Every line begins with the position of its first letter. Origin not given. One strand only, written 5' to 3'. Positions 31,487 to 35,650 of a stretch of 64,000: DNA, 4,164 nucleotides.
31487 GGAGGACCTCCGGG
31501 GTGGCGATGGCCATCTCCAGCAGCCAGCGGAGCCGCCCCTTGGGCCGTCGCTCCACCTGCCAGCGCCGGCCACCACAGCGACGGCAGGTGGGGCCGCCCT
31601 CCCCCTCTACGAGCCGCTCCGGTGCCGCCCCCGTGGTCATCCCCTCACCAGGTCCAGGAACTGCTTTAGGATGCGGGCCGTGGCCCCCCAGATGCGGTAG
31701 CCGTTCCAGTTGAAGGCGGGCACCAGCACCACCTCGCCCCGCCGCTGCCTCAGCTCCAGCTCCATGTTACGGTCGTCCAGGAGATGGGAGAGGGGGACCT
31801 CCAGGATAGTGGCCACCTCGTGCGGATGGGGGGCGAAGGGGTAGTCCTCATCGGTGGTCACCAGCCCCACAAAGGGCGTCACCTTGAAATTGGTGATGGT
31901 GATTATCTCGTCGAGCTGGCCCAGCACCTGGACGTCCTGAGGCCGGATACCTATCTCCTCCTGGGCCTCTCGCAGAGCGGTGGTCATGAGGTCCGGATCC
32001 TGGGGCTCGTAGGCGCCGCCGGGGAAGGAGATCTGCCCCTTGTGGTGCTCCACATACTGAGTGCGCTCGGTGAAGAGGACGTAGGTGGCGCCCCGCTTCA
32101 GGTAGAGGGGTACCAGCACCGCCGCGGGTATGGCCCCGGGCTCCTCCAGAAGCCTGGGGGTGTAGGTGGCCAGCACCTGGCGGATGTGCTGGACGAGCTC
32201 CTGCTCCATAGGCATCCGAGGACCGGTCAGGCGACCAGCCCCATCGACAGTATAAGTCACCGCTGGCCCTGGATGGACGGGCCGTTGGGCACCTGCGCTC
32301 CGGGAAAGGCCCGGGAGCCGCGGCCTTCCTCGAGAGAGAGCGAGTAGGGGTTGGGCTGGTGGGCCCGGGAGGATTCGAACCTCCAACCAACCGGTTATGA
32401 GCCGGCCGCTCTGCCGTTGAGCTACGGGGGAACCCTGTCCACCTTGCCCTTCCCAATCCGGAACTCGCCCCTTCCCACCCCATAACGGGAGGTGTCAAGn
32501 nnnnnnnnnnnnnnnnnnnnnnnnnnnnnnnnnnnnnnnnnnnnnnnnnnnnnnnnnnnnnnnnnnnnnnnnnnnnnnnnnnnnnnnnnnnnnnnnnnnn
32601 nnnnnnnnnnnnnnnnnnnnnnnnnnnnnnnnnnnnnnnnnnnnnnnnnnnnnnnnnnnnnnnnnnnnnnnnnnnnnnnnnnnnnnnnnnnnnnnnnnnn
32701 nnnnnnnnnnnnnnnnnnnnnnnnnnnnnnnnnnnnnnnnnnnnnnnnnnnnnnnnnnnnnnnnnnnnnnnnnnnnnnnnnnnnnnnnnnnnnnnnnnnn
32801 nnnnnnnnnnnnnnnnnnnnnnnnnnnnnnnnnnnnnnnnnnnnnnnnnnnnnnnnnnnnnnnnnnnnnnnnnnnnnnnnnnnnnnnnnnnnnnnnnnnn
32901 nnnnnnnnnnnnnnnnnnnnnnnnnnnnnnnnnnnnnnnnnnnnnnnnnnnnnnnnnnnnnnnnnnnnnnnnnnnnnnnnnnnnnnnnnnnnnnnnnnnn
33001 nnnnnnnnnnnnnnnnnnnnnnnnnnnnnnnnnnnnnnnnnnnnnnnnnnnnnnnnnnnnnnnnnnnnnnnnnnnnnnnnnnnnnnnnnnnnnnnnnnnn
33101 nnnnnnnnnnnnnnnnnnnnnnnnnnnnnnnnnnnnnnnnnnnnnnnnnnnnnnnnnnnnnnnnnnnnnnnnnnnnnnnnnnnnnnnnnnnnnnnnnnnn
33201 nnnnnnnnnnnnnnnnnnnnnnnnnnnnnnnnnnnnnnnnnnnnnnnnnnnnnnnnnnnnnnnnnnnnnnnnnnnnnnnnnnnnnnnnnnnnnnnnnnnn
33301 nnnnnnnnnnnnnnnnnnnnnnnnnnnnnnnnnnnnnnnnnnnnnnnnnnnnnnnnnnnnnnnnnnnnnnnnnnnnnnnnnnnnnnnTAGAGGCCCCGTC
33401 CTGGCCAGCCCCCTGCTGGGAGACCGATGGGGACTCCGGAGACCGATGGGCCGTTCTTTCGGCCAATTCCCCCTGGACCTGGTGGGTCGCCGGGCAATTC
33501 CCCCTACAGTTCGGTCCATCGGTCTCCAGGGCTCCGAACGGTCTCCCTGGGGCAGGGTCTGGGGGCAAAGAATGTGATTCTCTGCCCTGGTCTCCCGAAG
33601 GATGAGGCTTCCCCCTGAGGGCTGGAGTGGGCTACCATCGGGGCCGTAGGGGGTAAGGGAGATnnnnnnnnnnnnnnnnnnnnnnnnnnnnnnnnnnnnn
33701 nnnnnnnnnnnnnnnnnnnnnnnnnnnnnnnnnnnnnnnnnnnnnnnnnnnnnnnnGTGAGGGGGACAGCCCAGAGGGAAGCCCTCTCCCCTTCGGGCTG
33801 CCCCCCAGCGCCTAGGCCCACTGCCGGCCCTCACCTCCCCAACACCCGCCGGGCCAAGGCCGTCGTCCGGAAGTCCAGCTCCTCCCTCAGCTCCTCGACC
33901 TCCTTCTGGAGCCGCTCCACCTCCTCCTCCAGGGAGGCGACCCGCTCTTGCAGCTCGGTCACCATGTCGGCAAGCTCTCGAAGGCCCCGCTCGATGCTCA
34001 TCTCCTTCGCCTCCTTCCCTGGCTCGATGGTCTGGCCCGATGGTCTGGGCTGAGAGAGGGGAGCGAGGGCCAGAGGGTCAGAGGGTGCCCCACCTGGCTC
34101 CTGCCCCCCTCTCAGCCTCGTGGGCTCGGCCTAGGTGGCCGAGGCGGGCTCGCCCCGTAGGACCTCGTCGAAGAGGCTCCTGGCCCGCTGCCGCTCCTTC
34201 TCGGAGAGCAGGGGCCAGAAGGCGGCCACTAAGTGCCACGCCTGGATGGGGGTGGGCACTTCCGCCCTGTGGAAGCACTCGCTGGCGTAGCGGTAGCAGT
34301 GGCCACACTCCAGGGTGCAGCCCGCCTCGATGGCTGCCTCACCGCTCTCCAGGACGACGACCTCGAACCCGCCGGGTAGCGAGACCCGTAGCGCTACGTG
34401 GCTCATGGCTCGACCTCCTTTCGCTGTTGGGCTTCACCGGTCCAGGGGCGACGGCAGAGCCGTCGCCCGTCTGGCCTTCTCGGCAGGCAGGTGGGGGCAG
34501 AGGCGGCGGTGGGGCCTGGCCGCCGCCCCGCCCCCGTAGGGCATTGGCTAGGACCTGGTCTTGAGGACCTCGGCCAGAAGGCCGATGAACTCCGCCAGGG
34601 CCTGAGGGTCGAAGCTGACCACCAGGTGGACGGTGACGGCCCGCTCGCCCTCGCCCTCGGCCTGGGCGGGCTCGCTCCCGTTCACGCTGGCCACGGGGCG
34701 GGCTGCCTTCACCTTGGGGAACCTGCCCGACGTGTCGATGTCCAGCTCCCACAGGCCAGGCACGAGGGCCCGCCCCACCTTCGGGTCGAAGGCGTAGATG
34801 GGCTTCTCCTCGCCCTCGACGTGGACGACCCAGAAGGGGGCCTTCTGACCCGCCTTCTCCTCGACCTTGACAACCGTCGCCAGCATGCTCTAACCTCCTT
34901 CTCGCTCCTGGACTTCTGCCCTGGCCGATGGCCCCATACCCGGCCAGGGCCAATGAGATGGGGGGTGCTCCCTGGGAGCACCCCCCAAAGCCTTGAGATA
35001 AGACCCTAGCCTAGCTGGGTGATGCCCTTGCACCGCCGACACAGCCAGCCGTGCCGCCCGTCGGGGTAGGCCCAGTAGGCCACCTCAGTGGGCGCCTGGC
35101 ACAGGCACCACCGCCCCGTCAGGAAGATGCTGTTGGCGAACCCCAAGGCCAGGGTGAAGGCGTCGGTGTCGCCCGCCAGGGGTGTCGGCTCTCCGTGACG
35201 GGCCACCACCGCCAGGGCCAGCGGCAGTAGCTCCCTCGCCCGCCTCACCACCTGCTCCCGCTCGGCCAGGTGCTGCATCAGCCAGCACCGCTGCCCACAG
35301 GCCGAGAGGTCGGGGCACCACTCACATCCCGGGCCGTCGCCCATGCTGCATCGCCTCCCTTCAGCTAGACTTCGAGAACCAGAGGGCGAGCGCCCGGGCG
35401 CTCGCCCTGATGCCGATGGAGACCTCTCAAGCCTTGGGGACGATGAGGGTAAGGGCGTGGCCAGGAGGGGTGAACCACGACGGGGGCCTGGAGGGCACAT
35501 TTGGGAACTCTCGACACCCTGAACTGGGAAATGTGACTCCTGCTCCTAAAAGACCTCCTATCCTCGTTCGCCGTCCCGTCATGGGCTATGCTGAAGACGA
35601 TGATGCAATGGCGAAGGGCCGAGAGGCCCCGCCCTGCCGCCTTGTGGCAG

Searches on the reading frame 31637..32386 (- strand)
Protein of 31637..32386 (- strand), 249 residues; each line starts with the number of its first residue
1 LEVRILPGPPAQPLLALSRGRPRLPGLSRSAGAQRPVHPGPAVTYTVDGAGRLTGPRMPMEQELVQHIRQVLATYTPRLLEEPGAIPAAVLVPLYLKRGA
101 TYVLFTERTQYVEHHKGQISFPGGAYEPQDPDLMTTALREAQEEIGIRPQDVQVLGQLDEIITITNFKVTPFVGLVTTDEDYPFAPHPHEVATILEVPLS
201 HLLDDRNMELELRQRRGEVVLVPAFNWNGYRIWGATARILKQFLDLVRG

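Call 15: search_protein_families(library=ncbifam, proteins=[window:31637-32386:-], max_evalue=0.001)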
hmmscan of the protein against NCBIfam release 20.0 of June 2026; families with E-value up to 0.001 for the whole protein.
window:31637-32386:- (249 aa): 4 families
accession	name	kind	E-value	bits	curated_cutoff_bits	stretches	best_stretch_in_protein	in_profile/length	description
NF007980.0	PRK10707.1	equivalog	9.4e-37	126.5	134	1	87-243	31-184/192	CoA pyrophosphatase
NF008044.0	PRK10776.1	equivalog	7.9e-05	22.6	148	1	105-184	20-95/130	8-oxo-dGTP diphosphatase MutT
TIGR00586.1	mutt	equivalog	8.2e-05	22.6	97.9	1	104-190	20-102/129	8-oxo-dGTP diphosphatase MutT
NF006530.0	PRK08999.1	equivalog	0.00076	18.6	245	1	99-156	16-71/315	Nudix family hydrolase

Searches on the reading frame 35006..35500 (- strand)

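Call 9: search_protein_families(library=pfam, proteins=[window:35006-35500:-], max_evalue=0.1)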
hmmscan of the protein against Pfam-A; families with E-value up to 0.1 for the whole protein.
window:35006-35500:- (164 aa): 1 family
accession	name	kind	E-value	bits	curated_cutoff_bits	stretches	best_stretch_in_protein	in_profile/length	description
PF07409.17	GP46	-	0.0067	16.8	28.6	1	60-103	30-74/101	Phage protein GP46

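Call 10: search_protein_families(library=phrogs, proteins=[window:35006-35500:-], max_evalue=0.1)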
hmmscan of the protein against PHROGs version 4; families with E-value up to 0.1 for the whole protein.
window:35006-35500:- (164 aa): 0 families
